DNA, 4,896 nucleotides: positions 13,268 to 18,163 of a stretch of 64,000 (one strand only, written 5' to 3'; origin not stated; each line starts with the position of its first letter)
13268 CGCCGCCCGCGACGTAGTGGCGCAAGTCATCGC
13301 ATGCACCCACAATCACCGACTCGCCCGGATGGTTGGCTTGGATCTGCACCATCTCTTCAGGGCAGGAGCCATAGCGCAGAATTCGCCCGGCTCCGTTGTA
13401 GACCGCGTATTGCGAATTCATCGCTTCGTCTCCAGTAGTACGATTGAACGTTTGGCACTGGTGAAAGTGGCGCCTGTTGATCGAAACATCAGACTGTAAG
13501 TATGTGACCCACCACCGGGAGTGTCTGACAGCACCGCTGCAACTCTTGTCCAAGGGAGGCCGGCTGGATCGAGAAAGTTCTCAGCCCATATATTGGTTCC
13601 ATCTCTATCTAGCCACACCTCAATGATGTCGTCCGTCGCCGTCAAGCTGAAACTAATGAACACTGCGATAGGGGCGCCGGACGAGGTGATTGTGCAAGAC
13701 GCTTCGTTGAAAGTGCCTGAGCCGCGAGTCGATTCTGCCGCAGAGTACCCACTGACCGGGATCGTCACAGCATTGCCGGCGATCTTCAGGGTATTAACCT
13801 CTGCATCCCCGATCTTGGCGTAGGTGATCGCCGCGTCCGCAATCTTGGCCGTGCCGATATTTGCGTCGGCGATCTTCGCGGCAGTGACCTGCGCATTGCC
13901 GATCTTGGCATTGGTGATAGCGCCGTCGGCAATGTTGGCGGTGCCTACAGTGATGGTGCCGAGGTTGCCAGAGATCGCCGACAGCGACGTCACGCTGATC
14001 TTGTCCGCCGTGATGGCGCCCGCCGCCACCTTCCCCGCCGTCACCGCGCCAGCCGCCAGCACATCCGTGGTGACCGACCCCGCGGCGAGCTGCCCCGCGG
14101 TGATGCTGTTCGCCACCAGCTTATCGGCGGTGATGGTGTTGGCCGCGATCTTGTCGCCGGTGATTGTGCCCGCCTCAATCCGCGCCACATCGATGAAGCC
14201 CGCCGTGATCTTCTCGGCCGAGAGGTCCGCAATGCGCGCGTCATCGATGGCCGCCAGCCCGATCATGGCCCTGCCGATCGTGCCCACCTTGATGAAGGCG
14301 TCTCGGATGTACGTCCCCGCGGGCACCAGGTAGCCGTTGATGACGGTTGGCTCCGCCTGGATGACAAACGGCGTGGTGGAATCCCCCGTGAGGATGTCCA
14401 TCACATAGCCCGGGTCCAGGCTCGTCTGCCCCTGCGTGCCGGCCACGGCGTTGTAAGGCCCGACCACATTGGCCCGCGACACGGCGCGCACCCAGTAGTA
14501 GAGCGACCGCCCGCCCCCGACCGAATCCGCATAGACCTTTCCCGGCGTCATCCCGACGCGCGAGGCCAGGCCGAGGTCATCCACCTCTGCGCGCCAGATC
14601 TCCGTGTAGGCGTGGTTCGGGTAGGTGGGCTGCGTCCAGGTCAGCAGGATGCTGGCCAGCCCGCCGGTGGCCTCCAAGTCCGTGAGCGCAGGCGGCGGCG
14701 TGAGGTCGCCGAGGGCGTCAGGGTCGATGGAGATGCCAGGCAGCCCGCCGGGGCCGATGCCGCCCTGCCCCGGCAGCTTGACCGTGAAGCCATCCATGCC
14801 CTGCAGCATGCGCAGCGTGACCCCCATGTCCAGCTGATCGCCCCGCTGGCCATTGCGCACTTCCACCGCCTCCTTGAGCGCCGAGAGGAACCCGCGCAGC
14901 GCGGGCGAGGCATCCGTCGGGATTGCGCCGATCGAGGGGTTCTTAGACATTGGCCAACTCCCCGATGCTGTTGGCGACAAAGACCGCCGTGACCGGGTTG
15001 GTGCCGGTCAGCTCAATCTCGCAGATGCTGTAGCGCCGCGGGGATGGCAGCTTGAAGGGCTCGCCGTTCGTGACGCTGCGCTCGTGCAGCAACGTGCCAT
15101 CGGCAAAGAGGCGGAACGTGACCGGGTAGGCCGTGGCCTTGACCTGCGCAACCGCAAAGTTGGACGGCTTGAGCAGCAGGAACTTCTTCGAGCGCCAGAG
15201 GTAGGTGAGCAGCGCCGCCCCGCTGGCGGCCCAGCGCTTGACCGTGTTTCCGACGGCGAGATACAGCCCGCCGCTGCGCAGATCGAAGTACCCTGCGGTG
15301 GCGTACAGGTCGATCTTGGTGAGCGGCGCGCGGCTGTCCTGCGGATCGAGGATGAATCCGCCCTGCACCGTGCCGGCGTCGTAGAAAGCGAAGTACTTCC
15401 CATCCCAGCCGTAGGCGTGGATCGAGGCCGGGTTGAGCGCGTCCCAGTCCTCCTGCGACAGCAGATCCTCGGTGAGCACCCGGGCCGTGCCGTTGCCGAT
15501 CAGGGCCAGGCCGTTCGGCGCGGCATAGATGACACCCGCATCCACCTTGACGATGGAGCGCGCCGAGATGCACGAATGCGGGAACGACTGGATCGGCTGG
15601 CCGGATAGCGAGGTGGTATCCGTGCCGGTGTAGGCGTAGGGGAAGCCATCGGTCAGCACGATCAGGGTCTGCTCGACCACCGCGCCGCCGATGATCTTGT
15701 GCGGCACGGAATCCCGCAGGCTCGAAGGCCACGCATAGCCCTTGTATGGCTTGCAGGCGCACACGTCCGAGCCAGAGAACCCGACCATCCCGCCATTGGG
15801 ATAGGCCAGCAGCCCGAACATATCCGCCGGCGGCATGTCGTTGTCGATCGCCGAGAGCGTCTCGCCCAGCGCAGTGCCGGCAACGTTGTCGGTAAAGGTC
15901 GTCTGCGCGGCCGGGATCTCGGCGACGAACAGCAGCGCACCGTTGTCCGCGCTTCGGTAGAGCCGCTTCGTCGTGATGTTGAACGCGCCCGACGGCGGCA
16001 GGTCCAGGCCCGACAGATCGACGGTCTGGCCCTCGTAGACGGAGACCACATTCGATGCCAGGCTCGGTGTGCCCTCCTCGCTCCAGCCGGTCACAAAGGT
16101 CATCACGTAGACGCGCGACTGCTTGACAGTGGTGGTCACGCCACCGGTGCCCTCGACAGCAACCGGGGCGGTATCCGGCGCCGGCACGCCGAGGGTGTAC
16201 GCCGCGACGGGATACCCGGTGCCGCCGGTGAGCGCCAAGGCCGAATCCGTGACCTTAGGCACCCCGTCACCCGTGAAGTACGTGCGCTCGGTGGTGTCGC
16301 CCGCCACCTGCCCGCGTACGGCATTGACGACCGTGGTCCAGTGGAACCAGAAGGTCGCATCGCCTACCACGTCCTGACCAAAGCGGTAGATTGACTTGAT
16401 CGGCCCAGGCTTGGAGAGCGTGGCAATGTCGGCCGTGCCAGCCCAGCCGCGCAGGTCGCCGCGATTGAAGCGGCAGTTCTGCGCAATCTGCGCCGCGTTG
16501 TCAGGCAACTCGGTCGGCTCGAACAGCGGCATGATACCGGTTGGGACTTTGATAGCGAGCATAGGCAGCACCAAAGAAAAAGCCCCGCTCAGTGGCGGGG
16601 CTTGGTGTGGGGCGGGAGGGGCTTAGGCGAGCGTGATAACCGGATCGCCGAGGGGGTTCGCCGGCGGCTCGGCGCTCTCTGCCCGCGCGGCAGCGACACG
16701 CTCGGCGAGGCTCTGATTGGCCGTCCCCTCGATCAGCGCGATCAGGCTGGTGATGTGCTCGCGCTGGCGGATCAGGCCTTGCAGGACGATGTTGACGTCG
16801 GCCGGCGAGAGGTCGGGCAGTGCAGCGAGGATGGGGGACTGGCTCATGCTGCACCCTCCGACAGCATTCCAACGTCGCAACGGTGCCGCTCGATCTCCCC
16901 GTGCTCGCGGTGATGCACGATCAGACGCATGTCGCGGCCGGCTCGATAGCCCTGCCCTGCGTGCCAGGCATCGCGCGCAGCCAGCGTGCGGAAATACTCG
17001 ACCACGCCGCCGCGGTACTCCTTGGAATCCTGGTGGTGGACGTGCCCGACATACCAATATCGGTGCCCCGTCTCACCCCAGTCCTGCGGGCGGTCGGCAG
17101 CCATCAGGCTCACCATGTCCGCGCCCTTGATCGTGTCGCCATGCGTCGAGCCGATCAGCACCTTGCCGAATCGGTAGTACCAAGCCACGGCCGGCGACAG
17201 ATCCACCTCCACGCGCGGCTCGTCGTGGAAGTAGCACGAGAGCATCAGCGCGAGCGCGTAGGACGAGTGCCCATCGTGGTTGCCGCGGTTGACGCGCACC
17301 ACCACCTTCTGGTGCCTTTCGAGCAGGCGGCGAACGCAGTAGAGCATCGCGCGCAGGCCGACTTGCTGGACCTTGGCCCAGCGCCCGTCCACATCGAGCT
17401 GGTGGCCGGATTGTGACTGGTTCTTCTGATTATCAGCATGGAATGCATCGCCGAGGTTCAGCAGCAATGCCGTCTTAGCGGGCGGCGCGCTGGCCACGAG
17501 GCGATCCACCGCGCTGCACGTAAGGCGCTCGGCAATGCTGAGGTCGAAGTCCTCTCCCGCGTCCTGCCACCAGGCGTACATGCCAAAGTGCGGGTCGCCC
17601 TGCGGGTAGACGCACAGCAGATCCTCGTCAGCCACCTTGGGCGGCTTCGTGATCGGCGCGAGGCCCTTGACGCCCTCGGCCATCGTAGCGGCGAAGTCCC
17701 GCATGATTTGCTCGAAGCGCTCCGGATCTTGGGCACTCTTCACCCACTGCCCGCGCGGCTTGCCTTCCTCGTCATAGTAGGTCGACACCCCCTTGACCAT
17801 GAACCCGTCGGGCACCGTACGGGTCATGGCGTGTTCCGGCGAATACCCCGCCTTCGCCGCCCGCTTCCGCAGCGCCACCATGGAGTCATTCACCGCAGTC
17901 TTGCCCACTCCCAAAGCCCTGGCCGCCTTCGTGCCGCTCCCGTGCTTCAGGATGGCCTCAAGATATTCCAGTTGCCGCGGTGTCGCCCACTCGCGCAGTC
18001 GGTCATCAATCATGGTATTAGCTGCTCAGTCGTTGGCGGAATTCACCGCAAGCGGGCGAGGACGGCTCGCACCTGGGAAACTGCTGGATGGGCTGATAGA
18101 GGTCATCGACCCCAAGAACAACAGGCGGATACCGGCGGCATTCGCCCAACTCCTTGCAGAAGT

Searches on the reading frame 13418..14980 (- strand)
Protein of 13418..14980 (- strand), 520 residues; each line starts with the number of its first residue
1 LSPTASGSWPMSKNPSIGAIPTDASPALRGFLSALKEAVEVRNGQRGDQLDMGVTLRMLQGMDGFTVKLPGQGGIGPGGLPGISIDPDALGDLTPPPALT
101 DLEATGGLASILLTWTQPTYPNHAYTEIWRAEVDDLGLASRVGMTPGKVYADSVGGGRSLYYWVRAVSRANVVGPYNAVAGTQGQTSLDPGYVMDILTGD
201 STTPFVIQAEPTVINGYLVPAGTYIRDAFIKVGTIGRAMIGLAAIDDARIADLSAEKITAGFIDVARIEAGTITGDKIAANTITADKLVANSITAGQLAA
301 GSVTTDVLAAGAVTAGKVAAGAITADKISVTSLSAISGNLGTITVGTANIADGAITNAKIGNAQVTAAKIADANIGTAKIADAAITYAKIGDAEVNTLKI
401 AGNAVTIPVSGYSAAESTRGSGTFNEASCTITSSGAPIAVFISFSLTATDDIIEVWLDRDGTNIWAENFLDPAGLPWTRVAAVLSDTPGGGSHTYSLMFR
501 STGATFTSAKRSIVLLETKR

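Call 8: search_protein_families(library=ncbifam, proteins=[window:13418-14980:-], max_evalue=0.1)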
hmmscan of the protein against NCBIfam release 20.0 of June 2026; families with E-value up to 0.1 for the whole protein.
window:13418-14980:- (520 aa): 0 families

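Call 9: search_protein_families(library=phrogs, proteins=[window:13418-14980:-], max_evalue=0.01)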
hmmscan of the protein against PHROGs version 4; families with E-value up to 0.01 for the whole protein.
window:13418-14980:- (520 aa): 23 families
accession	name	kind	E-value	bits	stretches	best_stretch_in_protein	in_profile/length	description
phrog_19394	-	tail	1.3e-32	114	1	33-201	25-188/999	tail fiber protein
phrog_496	-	tail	9.6e-29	101.5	1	32-185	195-349/769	tail fiber protein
phrog_37064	-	tail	3.3e-25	89.1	1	12-197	4-192/1491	tail fiber protein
phrog_13518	-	unknown function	1.6e-18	67.2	1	197-406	208-427/1230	-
phrog_892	-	tail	6.1e-17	62.4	2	264-331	341-408/782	tail fiber protein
phrog_28766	-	tail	3.6e-15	56.3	2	335-408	121-194/472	tail fiber protein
phrog_32822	-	head and packaging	4.3e-14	52.1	2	276-406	982-1122/1548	virion structural protein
phrog_26466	-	unknown function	5.5e-14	51.2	1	252-343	1818-1909/2337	-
phrog_31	-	tail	3.9e-13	49.1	1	92-383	964-1279/1565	central tail fiber J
phrog_7660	-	tail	3.7e-11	42.5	2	358-421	448-512/1656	tail fiber protein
phrog_1330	-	tail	8.3e-11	41.5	1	221-294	1001-1059/1361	tail protein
phrog_36443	-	unknown function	3.8e-10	39.3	2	348-433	422-508/1238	-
phrog_21412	-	tail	2.6e-08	33.1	2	233-340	850-959/1452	tail fiber protein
phrog_1101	-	tail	1.6e-07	30.6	1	303-368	1042-1108/1405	tail protein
phrog_19445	-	head and packaging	4.2e-07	29.3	1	224-280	753-809/1114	tail tip protein Tal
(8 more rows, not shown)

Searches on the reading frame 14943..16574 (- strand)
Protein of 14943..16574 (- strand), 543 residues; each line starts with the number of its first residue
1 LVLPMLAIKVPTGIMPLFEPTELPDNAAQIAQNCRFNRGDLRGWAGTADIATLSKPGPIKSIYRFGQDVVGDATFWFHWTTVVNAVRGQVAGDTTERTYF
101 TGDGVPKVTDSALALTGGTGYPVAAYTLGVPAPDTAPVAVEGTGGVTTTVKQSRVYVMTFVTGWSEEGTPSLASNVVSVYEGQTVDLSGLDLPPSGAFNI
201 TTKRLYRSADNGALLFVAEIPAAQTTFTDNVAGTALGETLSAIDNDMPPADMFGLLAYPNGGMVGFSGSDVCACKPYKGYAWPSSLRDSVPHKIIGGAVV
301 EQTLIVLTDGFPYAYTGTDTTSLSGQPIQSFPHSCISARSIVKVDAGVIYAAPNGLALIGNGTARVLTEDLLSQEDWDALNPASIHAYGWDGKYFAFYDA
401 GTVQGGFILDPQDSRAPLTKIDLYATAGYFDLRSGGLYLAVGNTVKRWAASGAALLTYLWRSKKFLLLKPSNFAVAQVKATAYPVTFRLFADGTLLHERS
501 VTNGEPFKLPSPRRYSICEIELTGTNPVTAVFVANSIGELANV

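Call 4: search_protein_families(library=pfam, proteins=[window:14943-16574:-], max_evalue=0.01)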
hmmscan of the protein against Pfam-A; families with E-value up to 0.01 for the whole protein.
window:14943-16574:- (543 aa): 0 families

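Call 8: search_protein_families(library=ncbifam, proteins=[window:14943-16574:-], max_evalue=0.1)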
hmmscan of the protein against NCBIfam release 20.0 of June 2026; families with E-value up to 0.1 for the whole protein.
window:14943-16574:- (543 aa): 0 families

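Call 9: search_protein_families(library=phrogs, proteins=[window:14943-16574:-], max_evalue=0.01)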
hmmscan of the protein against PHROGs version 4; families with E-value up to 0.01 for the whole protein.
window:14943-16574:- (543 aa): 4 families
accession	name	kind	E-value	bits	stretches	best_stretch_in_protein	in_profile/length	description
phrog_511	-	head and packaging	9.1e-149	498.4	1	3-543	319-861/862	internal virion protein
phrog_17680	-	unknown function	3.1e-48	166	1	4-289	2-287/356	-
phrog_26027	-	unknown function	3.9e-11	43.8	1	347-482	4-139/201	-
phrog_3287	-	head and packaging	0.0024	17.8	1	3-89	3-88/524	virion structural protein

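Call 60: search_dna_similar(query=window:14943-16574:-, collection=phages, mode=protein, max_rows=20)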
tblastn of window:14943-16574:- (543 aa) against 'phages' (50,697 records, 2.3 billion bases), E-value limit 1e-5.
Records with a match: 372; places in all: 372; records where one place covers at least 80% of the query: 360.
Best place of each record, by identity: <60% 372.
By first word of the organism name: Vibrio 106; Stx2a-converting 77; Escherichia 73; Ralstonia 31; Stx2-converting 12; Burkholderia 10; Shigella 6; Enterobacteria 6; Stx 6; Klebsiella 6; and 16 more.
By host as written in the record: - 200; Escherichia coli K514 (EHEC) 7; Ralstonia pseudosolanacearum 6; Ralstonia solanacearum 5; Ralstonia pseudosolanacearum I-31 (MT043) 5; Burkholderia cenocepacia 4; Escherichia coli O157:H7 4; Escherichia coli O157:H7 Morioka V526 4; and 97 more.
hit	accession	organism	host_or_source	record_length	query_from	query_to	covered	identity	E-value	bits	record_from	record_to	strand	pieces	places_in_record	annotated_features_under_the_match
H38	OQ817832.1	Achromobacter phage CF418P1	Achromobacter sp.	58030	7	543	99%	38.5%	1e-99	336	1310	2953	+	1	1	hypothetical protein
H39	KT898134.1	Aeromonas phage phiARM81mr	Aeromonas sp. ARM81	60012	3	542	99%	35.6%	3e-87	300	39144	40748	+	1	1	putative virion structural protein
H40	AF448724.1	Sinorhizobium phage PBC5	Sinorhizobium meliloti 2011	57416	3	480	88%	36.7%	3e-66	239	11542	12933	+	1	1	orf17: unknown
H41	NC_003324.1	Sinorhizobium phage PBC5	Sinorhizobium meliloti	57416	3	480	88%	36.7%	3e-66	239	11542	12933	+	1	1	internal virion protein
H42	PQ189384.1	Vibrio phage 1F273_PE002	Vibrio cyclitrophicus 1F273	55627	3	540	99%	32.4%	3e-71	253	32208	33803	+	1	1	hypothetical protein (x2)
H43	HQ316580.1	Vibrio phage douglas 12A4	Vibrio fischeri 12A4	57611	2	540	99%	31.1%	2e-67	243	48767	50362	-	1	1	hypothetical protein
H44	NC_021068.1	Vibrio phage douglas 12A4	Vibrio fischeri 12A4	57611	2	540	99%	31.1%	2e-67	243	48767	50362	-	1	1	internal virion protein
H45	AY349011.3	Burkholderia phage Bcep22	-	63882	5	481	88%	34.9%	3e-70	250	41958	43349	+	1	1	virion-associated phage protein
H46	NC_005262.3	Burkholderia phage Bcep22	-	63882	5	481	88%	34.9%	3e-70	250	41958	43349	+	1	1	internal virion protein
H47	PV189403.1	Escherichia phage vB_EcoP_phi315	Escherichia coli K514 (EHEC)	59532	3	482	88%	34.5%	9e-65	234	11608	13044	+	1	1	hypothetical protein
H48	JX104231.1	Burkholderia phage BcepMigl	Burkholderia cenocepacia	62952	3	481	88%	34.3%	3e-68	245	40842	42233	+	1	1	virion associated protein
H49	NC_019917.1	Burkholderia phage BcepMigl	Burkholderia cenocepacia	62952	3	481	88%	34.3%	3e-68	245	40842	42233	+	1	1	internal virion protein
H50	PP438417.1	Microcystis phage Mwe-JY25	Microcystis wesenbergii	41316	2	478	88%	34.4%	1e-60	222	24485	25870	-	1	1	hypothetical protein | tail fibers protein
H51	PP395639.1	Microcystis phage Mwe-JY07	Microcystis wesenbergii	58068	2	478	88%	34.4%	1e-60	222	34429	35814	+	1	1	hypothetical protein | tail fiber protein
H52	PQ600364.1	Escherichia phage phiSTEC1589-Stx1c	Escherichia sp.; serotype: O112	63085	3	482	88%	34.1%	4e-66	238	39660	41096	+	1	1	hypothetical protein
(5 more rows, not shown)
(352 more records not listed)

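Call 61: get_annotated_region(hit=H46, flank=9000)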
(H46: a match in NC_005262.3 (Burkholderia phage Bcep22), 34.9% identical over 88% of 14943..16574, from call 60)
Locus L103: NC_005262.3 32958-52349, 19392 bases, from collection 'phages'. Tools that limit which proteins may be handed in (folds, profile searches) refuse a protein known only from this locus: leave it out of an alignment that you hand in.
description: Burkholderia cepacia phage Bcep22, complete genome.
organism: Burkholderia phage Bcep22 (NCBI taxid 2883944)
taxonomy: Viruses; Duplodnaviria; Heunggongvirae; Uroviricota; Caudoviricetes; Lessievirus; Lessievirus bcep22
host: -; source: -; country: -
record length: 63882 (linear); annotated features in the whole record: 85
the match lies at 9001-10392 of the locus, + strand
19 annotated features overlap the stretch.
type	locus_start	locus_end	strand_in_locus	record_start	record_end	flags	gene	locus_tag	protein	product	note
CDS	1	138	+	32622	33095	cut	-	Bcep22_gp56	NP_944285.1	virion structural protein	originally annotated as gp55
regulatory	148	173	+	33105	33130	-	-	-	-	terminator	-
CDS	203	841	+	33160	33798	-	-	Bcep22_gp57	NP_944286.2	hypothetical protein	originally annotated as gp56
CDS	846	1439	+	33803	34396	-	-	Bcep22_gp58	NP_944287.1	structural protein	originally annotated as gp57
CDS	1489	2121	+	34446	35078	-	-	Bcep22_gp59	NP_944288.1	virion structural protein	originally annotated as gp58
CDS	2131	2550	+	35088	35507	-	-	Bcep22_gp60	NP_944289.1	head protein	originally annotated as gp59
CDS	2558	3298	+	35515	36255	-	-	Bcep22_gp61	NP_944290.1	virion structural protein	originally annotated as gp60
CDS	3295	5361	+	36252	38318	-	-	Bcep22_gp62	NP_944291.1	pectin lyase activity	originally annotated as gp61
CDS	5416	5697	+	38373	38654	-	-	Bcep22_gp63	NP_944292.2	virion-associated phage protein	originally annotated as gp62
CDS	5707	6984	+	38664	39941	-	-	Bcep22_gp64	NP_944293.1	tail fiber protein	originally annotated as gp63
CDS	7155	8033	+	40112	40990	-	-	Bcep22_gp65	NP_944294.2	tail fiber protein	originally annotated as gp64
CDS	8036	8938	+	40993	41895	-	-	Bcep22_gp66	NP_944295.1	tail fiber protein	originally annotated as gp65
CDS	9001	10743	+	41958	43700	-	-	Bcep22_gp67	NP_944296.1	internal virion protein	originally annotated as gp66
CDS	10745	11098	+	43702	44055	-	-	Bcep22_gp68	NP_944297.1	virion structural protein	originally annotated as gp67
CDS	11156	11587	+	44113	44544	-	-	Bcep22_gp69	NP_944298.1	acyl-CoA N-acyltransferase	originally annotated as gp68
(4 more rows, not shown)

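Call 62: get_annotated_region(hit=H38, flank=9000)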
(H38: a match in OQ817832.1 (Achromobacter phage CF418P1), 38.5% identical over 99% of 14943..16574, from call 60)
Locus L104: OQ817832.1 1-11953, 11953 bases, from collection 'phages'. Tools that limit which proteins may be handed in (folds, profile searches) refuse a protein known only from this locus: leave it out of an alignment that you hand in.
description: Achromobacter phage CF418P1, complete genome.
organism: Achromobacter phage CF418P1 (NCBI taxid 3043583)
taxonomy: Viruses; Duplodnaviria; Heunggongvirae; Uroviricota; Caudoviricetes
host: Achromobacter sp.; source: -; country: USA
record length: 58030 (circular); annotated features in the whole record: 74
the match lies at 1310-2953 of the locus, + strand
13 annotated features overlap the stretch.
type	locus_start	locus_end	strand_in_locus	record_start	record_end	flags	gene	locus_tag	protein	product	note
CDS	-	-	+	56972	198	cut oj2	-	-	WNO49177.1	putative collar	rasttk_feature_creation_tool=/opt/patric-common/ runtime/bin/phanotate version 1.5.0; ...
CDS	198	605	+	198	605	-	-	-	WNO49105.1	hypothetical protein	rasttk_feature_creation_tool=/opt/patric-common/ runtime/bin/phanotate version 1.5.0; ...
CDS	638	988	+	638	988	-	-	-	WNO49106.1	hypothetical protein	rasttk_feature_creation_tool=/opt/patric-common/ runtime/bin/phanotate version 1.5.0; ...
CDS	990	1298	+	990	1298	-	-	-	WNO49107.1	hypothetical protein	rasttk_feature_creation_tool=/opt/patric-common/ runtime/bin/phanotate version 1.5.0; ...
CDS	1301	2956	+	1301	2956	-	-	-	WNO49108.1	hypothetical protein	rasttk_feature_creation_tool=/opt/patric-common/ runtime/bin/phanotate version 1.5.0; ...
CDS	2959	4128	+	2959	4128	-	-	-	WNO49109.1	minor structural protein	rasttk_feature_creation_tool=/opt/patric-common/ runtime/bin/phanotate version 1.5.0; ...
CDS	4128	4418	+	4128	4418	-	-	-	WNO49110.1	hypothetical protein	rasttk_feature_creation_tool=/opt/patric-common/ runtime/bin/phanotate version 1.5.0; ...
CDS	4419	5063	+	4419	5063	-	-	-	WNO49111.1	hypothetical protein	rasttk_feature_creation_tool=/opt/patric-common/ runtime/bin/phanotate version 1.5.0; ...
CDS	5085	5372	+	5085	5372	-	-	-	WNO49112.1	hypothetical protein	rasttk_feature_creation_tool=/opt/patric-common/ runtime/bin/phanotate version 1.5.0; ...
CDS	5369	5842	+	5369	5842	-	-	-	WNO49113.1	hypothetical protein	rasttk_feature_creation_tool=/opt/patric-common/ runtime/bin/phanotate version 1.5.0; ...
CDS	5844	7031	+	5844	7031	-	-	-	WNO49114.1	hypothetical protein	rasttk_feature_creation_tool=/opt/patric-common/ runtime/bin/phanotate version 1.5.0; ...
CDS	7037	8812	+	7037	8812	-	-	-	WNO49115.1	hypothetical protein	rasttk_feature_creation_tool=/opt/patric-common/ runtime/bin/phanotate version 1.5.0; ...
CDS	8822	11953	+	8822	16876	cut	-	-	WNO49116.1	putative portal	rasttk_feature_creation_tool=/opt/patric-common/ runtime/bin/phanotate version 1.5.0; ...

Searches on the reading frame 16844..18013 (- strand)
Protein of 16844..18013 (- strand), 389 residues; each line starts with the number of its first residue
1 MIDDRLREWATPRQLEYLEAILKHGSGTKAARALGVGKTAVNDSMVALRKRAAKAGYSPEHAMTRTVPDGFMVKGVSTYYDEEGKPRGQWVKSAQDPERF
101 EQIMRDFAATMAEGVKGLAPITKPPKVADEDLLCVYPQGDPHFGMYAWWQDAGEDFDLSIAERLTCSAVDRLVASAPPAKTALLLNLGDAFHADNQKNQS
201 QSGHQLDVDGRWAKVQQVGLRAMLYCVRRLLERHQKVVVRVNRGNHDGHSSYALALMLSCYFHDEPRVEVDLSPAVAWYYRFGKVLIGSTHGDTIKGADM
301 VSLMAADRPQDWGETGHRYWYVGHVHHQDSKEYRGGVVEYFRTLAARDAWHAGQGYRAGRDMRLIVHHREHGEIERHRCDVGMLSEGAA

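Call 4: search_protein_families(library=pfam, proteins=[window:16844-18013:-], max_evalue=0.01)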
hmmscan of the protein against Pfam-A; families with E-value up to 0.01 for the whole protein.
window:16844-18013:- (389 aa): 1 family
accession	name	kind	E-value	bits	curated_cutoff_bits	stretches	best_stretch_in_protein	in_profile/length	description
PF00126.33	HTH_1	-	7.7e-06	26.2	26.6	1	13-51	2-40/60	Bacterial regulatory helix-turn-helix protein, lysR family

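Call 8: search_protein_families(library=ncbifam, proteins=[window:16844-18013:-], max_evalue=0.1)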
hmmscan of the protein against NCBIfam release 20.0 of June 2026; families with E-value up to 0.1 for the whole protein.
window:16844-18013:- (389 aa): 5 families
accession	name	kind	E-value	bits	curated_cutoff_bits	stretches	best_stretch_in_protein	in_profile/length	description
TIGR04123.1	P_estr_lig_assc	hypoth_equivalog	0.0092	15.4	150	0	139-201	27-85/207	ligase-associated DNA damage response endonuclease PdeM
NF008095.0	PRK10837.1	subfamily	0.025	13.8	281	0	11-49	4-42/290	LysR family transcriptional regulator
NF045990.1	TransRegCbbRRhodb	equivalog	0.04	13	450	1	11-50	7-46/304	LysR family regulator CbbR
NF009888.0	PRK13348.1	subfamily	0.059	12.4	297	1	12-53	5-46/302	HTH-type transcriptional regulator ArgP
NF040889.1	trans_reg_YeiE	equivalog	0.071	12.3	480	0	11-49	4-42/288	DNA-binding transcriptional regulator YeiE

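Call 9: search_protein_families(library=phrogs, proteins=[window:16844-18013:-], max_evalue=0.01)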
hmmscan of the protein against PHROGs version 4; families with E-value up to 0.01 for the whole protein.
window:16844-18013:- (389 aa): 6 families
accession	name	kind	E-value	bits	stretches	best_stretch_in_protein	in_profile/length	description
phrog_704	-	DNA, RNA and nucleotide metabolism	3e-108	363.4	1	12-384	6-389/390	DNA repair exonuclease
phrog_20762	-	unknown function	1.6e-27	97.1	1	268-383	1-117/117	-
phrog_20703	-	unknown function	1e-22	82.2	1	40-195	70-226/258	-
phrog_284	-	DNA, RNA and nucleotide metabolism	3e-13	50.4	1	56-375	49-388/398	exonuclease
phrog_21891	-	unknown function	9.6e-08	33.8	1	251-369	4-121/130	-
phrog_3736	-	unknown function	0.00077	19.9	1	13-50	6-43/303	-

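Call 58: search_dna_similar(query=window:16844-18013:-, collection=phages, mode=protein, max_rows=25)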
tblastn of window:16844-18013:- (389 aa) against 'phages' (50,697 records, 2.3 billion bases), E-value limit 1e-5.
Records with a match: 2065; places in all: 2077; records where one place covers at least 80% of the query: 1590.
Best place of each record, by identity: <60% 2065.
By first word of the organism name: Escherichia 559; Klebsiella 468; Salmonella 373; Vibrio 254; Campylobacter 59; Shigella 42; Flavobacterium 28; Rhodobacter 23; Yersinia 17; Ruegeria 17; and 55 more.
By host as written in the record: - 376; Klebsiella pneumoniae 211; Escherichia coli 205; Salmonella enterica subsp. enterica serovar Enteritidis 55; Escherichia coli K-12 MG1655 54; Salmonella enterica 52; Salmonella enterica subsp. enterica serovar Typhimurium 44; Escherichia coli DSM 12242 43; and 393 more.
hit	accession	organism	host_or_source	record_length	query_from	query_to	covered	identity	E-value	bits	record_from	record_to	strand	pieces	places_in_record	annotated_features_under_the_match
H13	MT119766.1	Xanthomonas phage PBR31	Xanthomonas campestris pv. campestris ...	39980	6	384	97%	55.3%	1e-124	401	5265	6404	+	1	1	protein phosphatase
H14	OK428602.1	Vibrio phage BX-1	Vibrio alginolyticus AF-1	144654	10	366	92%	48.2%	1e-105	347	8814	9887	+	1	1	hypothetical protein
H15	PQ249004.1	Vibrio phage vB_VpaS_SD25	Vibrio parahaemolyticus LCU-VP51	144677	10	366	92%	48.2%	1e-105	347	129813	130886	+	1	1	DNA repair exonuclease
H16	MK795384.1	Vibrio phage VAP7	sewage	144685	10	366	92%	48.2%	1e-105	347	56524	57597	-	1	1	oxidoreductase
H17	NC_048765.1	Vibrio phage VAP7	sewage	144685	10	366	92%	48.2%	1e-105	347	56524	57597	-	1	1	DNA repair exonuclease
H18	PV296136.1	Aeromonas phage Avpx2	Aeromonas veronii YAV1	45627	11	384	96%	44.0%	1e-87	295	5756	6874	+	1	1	hypothetical protein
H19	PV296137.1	Aeromonas phage Avpd1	Aeromonas veronii YAV1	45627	11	384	96%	44.0%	1e-87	295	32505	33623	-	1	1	hypothetical protein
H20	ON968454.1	Pseudanabaena phage Pan3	Pseudanabaena sp.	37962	2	366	94%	45.0%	6e-94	313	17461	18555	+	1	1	LysR family transcriptional regulator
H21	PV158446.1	Aeromonas phage AsC4_1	Aeromonas salmonicida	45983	11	384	96%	43.5%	4e-87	293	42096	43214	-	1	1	DNA repair exonuclease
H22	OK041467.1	Pseudomonas phage PAE2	Pseudomonas aeruginosa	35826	22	366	89%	44.4%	8e-80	272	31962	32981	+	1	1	hypothetical protein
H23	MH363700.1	Vibrio phage VP-1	Vibrio parahaemolyticus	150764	10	366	92%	42.6%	4e-89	299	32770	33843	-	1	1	oxidoreductase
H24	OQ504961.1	Pseudomonas phage ZRG1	Stutzerimonas stutzeri NCTC10475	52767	3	366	94%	40.7%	3e-77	265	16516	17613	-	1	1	oxidoreductase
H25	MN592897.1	Vibrio phage MZH0603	Vibrio variabilis R-40492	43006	11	384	96%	38.8%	1e-71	249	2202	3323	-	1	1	oxidoreductase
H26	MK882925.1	Dinoroseobacter phage vB_DshS-R4C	Dinoroseobacter shibae DFL12.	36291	16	362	89%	40.5%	1e-68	240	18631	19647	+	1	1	transcriptional regulator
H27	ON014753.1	Pseudanabaena phage Pam1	Pseudanabaena sp.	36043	2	366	94%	37.1%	4e-69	241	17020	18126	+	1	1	DNA polymerase II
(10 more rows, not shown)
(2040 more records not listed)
